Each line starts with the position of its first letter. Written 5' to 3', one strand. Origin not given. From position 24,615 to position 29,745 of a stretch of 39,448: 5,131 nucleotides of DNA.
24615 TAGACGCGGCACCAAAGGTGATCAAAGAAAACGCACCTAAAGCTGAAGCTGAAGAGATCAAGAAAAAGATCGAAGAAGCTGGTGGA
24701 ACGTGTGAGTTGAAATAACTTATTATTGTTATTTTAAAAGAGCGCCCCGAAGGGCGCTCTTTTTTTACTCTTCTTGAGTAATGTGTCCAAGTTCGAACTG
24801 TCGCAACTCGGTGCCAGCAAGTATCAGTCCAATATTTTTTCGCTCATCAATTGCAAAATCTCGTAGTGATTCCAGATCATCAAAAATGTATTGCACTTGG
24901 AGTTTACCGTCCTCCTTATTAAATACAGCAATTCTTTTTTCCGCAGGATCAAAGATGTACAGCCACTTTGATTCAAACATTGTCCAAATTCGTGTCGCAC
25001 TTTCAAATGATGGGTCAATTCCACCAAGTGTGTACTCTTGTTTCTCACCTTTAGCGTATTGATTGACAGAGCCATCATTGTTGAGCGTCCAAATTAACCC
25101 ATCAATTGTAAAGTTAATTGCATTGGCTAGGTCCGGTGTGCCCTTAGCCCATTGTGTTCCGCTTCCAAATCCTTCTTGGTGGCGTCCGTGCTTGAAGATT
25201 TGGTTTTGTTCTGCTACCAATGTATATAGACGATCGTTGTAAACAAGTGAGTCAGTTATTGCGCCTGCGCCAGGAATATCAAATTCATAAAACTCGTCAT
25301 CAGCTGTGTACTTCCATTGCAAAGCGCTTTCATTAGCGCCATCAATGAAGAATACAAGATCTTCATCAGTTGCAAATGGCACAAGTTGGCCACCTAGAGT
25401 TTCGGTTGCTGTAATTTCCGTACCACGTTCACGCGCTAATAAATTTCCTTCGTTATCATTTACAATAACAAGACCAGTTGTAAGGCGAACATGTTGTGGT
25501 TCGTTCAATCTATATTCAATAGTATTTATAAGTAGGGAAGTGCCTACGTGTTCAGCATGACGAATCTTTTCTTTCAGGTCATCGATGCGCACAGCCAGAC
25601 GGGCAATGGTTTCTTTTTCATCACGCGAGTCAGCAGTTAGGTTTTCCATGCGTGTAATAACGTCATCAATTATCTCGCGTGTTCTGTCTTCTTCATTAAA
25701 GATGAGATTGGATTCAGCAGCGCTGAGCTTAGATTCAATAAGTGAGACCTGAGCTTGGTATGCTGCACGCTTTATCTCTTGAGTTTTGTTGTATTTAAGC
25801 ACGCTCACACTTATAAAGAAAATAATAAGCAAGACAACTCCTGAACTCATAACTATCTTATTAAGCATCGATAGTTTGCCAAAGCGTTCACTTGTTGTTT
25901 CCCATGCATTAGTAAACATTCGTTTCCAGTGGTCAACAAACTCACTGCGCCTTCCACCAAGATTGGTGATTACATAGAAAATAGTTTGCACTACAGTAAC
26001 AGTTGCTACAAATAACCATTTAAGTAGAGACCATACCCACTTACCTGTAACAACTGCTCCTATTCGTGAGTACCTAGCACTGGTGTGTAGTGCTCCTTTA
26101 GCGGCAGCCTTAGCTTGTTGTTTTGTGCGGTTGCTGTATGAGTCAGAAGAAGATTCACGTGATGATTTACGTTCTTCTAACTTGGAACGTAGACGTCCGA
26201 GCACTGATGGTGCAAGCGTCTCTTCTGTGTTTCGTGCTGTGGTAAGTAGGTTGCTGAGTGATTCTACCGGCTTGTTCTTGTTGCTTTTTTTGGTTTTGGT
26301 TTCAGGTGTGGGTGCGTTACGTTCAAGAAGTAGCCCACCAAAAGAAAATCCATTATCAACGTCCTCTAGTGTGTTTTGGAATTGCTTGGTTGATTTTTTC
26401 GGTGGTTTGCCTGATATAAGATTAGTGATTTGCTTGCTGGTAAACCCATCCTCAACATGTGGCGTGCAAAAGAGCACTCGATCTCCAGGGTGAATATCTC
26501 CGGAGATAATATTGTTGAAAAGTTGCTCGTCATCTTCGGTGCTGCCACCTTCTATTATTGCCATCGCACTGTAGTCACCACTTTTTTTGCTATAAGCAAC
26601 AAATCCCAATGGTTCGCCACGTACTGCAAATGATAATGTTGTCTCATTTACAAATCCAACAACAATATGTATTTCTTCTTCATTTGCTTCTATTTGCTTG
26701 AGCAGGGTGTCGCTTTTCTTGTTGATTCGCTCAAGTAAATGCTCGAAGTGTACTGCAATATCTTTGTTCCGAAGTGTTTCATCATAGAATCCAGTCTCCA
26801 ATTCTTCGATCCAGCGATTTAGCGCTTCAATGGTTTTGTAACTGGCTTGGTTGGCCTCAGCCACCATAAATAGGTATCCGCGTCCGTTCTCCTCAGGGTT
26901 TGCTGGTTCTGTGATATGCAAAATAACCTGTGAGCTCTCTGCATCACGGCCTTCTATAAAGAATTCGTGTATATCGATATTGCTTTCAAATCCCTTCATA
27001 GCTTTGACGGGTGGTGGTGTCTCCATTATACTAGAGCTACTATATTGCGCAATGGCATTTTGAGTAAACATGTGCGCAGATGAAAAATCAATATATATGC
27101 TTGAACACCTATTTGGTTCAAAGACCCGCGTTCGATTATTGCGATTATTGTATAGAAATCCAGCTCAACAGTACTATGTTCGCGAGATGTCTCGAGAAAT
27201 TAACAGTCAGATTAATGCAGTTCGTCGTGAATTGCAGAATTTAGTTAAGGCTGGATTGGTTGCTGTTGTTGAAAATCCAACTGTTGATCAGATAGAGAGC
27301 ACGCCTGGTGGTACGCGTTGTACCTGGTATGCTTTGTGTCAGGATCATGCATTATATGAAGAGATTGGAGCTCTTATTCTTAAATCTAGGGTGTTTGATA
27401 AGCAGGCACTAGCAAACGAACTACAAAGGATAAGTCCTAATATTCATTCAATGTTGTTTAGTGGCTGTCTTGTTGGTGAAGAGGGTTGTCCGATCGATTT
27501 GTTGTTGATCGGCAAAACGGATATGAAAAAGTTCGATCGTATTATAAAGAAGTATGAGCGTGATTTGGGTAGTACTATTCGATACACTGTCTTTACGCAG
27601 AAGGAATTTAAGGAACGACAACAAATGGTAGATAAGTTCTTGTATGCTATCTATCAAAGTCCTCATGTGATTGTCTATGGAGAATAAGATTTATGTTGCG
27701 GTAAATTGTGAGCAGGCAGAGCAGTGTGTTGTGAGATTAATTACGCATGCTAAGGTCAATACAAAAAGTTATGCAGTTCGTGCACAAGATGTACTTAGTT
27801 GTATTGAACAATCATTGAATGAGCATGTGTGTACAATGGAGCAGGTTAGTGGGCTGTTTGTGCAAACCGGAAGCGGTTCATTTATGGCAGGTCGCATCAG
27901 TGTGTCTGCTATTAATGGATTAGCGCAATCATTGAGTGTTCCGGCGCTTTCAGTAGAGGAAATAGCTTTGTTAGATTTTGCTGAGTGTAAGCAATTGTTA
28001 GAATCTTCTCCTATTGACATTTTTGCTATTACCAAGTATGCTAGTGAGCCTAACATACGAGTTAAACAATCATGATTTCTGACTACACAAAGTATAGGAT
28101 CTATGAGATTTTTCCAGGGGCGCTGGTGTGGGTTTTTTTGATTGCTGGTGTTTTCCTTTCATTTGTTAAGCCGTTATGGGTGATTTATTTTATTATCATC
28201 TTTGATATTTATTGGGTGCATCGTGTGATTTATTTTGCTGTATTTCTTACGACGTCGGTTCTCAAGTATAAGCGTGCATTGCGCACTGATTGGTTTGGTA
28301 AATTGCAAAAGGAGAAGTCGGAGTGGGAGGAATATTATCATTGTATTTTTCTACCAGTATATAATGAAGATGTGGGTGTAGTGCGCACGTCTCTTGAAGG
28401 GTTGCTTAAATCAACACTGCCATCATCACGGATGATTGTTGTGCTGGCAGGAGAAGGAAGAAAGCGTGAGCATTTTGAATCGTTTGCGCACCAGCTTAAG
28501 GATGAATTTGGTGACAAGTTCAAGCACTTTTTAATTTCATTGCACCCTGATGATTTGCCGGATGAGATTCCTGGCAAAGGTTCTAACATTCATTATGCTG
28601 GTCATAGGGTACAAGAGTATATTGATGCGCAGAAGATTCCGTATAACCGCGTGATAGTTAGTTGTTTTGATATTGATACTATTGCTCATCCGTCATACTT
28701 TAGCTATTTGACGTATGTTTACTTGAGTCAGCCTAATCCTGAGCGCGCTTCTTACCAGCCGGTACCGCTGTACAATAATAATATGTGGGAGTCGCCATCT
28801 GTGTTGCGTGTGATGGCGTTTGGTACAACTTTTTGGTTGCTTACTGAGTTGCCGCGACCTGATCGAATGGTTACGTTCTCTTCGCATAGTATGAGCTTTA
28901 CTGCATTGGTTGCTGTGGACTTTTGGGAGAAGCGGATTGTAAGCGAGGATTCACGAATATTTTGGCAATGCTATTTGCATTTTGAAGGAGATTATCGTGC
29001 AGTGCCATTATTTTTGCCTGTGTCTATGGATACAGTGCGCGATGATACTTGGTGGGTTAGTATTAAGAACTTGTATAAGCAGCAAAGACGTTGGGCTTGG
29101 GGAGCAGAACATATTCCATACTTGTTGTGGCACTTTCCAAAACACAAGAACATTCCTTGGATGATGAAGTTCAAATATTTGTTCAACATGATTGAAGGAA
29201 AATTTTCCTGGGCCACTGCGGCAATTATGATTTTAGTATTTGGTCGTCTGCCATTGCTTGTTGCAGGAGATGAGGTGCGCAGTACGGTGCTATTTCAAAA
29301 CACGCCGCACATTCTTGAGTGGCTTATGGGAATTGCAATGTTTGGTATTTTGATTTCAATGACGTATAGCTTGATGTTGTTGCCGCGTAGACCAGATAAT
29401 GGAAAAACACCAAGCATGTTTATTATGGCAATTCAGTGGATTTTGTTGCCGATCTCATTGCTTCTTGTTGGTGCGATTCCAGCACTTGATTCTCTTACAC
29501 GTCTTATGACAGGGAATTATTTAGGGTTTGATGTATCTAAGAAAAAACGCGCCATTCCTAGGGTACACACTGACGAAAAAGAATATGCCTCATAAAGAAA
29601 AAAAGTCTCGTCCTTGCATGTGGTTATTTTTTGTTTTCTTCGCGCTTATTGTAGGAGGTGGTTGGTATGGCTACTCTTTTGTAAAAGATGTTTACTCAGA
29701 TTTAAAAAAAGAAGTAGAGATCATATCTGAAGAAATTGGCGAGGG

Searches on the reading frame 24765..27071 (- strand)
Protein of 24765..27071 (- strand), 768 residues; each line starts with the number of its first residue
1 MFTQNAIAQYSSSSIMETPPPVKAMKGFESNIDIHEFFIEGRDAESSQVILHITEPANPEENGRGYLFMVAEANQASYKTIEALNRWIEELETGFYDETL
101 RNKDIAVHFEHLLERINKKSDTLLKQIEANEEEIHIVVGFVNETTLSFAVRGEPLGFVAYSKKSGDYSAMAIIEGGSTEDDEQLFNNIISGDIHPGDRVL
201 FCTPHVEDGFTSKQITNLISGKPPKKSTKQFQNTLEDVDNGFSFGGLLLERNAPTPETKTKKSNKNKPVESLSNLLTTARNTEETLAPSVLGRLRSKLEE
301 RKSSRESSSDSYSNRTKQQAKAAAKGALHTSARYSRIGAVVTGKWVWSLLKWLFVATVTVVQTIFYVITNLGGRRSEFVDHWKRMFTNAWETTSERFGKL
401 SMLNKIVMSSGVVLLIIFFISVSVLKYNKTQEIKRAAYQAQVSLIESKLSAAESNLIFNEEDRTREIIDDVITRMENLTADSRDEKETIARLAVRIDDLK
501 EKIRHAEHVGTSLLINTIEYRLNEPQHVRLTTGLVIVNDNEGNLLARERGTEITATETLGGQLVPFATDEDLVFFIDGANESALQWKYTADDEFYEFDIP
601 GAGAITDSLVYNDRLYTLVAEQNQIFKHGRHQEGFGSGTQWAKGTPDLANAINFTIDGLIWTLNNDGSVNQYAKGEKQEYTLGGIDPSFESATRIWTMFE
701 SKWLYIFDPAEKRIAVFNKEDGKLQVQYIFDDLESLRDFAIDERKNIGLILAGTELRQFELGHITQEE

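Call 29: search_protein_families(library=pfam, proteins=[window:24765-27071:-], max_evalue=0.001)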
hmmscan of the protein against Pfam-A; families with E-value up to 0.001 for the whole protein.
window:24765-27071:- (768 aa): 0 families

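Call 55: search_protein_families(library=padloc, proteins=[window:24765-27071:-], max_evalue=0.1)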
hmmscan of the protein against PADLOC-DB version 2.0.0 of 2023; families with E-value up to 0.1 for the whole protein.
window:24765-27071:- (768 aa): 1 family
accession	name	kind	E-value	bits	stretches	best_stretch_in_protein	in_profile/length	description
PDLC01439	typeIV_DinG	-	0.0035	14.1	1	73-137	227-291/575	CAS-IV-A; associated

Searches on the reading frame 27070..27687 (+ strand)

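Call 29: search_protein_families(library=pfam, proteins=[window:27070-27687:+], max_evalue=0.001)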
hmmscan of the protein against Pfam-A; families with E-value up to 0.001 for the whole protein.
window:27070-27687:+ (205 aa): 3 families
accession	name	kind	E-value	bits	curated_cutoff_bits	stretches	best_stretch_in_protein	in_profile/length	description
PF12840.13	HTH_20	-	5.8e-05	23.4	27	1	16-67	2-51/51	Helix-turn-helix domain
PF25212.1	HVO_A0114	-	0.00054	20.1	27.6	0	17-70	21-72/84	HVO_A0114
PF25213.1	HVO_A0261_N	-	0.00068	19.9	35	0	12-67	5-57/86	HVO_A0261 N-terminal domain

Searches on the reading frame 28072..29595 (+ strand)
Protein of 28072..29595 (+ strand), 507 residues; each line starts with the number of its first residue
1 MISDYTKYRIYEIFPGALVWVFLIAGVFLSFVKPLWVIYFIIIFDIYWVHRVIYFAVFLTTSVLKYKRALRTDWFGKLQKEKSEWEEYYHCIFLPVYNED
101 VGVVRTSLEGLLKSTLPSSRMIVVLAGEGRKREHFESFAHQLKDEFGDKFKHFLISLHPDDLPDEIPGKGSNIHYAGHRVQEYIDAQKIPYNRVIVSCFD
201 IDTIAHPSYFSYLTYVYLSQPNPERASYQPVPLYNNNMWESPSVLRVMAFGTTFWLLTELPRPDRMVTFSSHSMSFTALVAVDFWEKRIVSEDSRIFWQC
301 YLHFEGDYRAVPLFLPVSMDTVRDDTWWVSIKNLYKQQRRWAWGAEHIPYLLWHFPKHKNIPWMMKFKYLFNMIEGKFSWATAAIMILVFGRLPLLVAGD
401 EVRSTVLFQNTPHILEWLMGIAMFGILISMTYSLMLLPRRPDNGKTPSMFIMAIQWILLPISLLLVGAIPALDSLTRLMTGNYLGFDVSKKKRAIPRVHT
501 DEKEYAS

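Call 29: search_protein_families(library=pfam, proteins=[window:28072-29595:+], max_evalue=0.001)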
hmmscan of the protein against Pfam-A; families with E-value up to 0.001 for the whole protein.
window:28072-29595:+ (507 aa): 1 family
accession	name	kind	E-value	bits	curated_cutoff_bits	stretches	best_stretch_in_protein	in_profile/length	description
PF13632.12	Glyco_trans_2_3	-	4e-07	30.5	27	1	196-389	2-194/198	Glycosyl transferase family group 2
